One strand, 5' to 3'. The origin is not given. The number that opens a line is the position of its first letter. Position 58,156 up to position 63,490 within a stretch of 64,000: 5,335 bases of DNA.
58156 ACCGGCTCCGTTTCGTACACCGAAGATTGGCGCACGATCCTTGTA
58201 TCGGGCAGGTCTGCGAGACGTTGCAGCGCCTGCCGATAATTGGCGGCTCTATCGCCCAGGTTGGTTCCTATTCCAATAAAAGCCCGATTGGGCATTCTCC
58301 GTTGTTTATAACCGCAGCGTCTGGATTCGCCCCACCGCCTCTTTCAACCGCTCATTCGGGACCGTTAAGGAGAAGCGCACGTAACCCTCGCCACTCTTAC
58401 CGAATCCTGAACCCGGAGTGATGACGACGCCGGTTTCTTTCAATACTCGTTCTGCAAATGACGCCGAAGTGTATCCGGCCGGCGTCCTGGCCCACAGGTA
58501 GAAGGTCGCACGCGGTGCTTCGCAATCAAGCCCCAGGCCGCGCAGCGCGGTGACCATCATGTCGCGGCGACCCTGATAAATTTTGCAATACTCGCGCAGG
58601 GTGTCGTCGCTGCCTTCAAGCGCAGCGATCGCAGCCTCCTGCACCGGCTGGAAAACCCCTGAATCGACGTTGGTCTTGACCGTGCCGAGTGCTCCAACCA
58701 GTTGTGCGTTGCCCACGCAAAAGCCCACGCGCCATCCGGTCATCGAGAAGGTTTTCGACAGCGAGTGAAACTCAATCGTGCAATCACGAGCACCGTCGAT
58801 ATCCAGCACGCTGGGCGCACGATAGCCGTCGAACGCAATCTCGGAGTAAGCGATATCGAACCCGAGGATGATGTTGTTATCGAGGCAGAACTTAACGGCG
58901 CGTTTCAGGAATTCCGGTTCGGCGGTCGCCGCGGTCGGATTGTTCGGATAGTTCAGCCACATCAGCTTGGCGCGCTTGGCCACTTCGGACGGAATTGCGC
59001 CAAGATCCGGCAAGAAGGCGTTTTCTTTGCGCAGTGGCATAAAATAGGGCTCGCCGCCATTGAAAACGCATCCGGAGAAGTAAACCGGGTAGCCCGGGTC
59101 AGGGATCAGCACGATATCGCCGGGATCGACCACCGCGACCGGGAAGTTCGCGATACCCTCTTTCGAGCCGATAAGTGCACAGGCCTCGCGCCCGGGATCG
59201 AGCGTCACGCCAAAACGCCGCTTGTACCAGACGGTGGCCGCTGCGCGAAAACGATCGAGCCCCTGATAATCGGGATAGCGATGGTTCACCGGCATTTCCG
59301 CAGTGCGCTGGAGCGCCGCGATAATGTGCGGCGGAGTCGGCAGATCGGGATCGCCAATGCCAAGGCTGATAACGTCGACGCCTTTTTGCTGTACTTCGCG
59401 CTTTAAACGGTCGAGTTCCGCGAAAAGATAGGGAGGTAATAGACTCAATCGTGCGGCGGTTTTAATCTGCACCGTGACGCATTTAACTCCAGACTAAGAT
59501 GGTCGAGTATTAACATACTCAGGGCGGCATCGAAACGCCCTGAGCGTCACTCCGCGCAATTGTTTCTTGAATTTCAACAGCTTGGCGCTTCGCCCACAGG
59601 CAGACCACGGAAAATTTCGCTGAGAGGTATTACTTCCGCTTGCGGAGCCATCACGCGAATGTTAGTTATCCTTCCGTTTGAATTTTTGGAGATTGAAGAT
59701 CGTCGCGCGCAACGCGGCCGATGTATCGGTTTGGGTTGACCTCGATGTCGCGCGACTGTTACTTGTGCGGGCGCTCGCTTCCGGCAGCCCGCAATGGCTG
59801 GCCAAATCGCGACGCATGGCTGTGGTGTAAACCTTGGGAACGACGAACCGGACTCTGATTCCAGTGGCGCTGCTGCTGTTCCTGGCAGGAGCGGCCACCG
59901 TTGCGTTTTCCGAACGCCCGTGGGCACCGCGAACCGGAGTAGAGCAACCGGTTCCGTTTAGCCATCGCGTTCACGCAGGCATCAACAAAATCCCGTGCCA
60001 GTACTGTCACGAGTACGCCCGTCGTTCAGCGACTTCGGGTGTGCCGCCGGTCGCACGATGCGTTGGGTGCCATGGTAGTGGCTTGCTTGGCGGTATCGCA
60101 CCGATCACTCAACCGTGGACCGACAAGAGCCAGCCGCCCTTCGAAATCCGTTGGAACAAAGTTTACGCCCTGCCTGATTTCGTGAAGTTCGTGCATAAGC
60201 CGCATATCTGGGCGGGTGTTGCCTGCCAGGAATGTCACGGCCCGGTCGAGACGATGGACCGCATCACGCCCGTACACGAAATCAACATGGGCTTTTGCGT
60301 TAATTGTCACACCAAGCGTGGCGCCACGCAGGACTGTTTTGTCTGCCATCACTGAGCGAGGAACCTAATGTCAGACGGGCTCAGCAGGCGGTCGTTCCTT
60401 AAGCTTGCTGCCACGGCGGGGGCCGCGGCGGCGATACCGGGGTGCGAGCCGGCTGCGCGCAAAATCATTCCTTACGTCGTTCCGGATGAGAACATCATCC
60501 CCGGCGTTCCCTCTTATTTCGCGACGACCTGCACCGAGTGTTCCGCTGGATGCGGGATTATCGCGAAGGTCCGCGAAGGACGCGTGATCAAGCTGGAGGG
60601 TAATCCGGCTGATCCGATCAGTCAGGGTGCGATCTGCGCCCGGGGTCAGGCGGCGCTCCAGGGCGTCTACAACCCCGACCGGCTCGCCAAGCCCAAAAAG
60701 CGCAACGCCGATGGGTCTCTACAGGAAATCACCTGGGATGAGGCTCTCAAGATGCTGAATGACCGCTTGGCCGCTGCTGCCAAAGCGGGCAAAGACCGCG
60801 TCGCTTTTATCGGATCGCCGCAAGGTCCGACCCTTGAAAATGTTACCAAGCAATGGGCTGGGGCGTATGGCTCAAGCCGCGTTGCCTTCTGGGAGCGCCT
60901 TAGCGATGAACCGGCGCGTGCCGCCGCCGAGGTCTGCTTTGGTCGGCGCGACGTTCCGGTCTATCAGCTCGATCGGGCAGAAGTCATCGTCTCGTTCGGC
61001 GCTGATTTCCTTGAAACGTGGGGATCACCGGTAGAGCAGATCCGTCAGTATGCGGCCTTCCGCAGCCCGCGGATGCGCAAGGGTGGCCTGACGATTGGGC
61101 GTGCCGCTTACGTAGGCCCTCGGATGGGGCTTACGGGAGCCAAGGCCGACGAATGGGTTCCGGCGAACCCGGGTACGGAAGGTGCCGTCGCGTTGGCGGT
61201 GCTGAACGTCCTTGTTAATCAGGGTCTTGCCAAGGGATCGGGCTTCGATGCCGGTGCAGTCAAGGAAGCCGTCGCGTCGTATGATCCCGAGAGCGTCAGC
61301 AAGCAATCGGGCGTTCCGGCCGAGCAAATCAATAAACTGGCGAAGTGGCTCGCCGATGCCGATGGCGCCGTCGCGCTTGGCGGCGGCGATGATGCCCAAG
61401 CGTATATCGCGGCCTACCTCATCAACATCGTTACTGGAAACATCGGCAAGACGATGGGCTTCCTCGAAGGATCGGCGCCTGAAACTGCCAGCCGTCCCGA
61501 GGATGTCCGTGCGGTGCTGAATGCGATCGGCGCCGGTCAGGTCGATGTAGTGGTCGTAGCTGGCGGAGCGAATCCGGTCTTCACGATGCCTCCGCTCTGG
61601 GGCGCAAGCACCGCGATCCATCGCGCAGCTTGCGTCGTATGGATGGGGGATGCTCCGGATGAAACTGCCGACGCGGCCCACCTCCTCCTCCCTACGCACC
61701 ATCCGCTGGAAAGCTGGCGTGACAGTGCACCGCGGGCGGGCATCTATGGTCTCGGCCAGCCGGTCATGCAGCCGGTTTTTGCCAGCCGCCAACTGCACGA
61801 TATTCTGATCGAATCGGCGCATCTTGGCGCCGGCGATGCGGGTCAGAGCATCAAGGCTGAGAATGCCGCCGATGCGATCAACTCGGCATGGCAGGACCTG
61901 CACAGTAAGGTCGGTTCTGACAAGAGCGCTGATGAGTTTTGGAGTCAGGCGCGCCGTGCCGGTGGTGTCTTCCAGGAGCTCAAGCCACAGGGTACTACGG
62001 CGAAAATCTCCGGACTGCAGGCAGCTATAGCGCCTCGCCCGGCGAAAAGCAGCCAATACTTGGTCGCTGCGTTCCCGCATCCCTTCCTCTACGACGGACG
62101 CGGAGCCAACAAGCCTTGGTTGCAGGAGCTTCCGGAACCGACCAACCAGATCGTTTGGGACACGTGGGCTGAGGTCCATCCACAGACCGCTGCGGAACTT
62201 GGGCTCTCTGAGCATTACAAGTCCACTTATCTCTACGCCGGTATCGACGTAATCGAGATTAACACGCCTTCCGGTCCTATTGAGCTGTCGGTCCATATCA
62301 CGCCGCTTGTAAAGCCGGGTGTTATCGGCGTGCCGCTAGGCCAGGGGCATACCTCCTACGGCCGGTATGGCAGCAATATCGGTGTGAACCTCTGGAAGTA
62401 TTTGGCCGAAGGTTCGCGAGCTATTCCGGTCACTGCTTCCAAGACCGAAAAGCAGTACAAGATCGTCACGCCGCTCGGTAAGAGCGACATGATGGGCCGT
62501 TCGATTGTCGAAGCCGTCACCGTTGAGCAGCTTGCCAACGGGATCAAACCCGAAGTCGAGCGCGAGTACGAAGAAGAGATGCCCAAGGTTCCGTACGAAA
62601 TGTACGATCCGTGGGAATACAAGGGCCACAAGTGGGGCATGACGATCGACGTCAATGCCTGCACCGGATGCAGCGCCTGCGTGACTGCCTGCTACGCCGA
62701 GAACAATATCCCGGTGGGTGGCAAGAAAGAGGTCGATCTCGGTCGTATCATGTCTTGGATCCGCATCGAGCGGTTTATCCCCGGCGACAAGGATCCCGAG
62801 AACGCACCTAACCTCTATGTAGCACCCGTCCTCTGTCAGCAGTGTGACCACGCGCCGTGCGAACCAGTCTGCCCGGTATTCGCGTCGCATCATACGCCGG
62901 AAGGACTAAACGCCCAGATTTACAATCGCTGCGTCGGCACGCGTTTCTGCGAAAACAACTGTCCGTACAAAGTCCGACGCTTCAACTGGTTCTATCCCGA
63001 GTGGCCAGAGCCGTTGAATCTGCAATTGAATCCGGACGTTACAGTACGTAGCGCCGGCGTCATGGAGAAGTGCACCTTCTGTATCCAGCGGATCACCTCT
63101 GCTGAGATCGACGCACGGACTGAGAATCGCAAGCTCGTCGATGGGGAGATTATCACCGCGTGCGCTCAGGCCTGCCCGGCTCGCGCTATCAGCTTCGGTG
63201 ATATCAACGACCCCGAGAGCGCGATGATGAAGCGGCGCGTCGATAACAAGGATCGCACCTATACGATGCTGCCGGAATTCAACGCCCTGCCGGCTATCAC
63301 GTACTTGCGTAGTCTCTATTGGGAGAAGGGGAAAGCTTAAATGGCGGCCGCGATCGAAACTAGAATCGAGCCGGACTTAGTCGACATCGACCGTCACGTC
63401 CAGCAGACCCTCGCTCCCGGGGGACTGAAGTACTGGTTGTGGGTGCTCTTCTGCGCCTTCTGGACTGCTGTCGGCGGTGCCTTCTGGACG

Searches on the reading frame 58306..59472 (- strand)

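Call 70: search_protein_families(library=pfam, proteins=[window:58306-59472:-], max_evalue=0.0001)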
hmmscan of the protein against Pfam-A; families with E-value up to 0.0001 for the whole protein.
window:58306-59472:- (388 aa): 1 family
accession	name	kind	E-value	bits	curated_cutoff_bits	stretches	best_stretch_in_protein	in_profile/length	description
PF00155.27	Aminotran_1_2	-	3.9e-66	224.1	19.7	1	33-383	2-361/361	Aminotransferase class I and II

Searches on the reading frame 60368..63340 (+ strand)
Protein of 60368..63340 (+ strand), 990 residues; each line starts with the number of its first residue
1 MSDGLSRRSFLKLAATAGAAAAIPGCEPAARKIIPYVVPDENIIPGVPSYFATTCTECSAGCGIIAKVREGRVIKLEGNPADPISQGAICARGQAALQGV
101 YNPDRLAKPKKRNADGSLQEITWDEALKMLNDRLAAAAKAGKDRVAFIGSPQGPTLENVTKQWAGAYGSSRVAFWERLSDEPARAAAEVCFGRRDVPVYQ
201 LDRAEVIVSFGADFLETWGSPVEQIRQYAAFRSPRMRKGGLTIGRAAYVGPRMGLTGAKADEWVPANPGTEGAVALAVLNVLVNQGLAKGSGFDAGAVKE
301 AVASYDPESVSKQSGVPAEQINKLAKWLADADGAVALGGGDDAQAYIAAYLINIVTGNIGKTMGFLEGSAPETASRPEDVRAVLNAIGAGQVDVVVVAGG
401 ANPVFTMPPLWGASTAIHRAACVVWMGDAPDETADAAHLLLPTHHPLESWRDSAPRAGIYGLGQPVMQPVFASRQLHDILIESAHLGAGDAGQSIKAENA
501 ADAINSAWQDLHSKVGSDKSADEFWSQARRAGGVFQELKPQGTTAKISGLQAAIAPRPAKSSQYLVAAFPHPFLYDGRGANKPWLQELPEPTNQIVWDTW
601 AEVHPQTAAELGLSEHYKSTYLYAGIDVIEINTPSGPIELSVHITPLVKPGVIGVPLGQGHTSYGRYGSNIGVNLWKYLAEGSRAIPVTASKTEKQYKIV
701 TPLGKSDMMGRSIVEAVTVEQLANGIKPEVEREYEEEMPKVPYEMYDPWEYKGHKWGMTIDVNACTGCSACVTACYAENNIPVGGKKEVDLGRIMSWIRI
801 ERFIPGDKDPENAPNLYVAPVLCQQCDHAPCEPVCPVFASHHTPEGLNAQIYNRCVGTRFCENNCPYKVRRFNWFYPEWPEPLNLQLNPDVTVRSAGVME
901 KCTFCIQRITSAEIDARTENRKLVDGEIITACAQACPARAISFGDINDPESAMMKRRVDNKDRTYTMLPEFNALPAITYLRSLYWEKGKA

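Call 70: search_protein_families(library=pfam, proteins=[window:60368-63340:+], max_evalue=0.0001)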
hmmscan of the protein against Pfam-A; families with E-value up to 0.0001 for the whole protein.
window:60368-63340:+ (990 aa): 6 families
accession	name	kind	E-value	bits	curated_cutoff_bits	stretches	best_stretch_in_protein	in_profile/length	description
PF00384.28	Molybdopterin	-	8e-18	65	24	1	105-452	1-319/353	Molybdopterin oxidoreductase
PF04879.21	Molybdop_Fe4S4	-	2.7e-14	53.3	22.7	1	51-102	4-55/55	Molybdopterin oxidoreductase Fe4S4 domain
PF12838.12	Fer4_7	-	4.6e-10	40.3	27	1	765-837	2-50/52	4Fe-4S dicluster domain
PF01568.27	Molydop_binding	-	3.3e-05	24.3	26.8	0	600-668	31-86/110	Molydopterin dinucleotide binding domain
PF13247.11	Fer4_11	-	7.6e-05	23.3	26.2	0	817-874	4-63/100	4Fe-4S dicluster domain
PF10518.14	TAT_signal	-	9.1e-05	22.7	22.7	0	5-23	2-20/21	TAT (twin-arginine translocation) pathway signal sequence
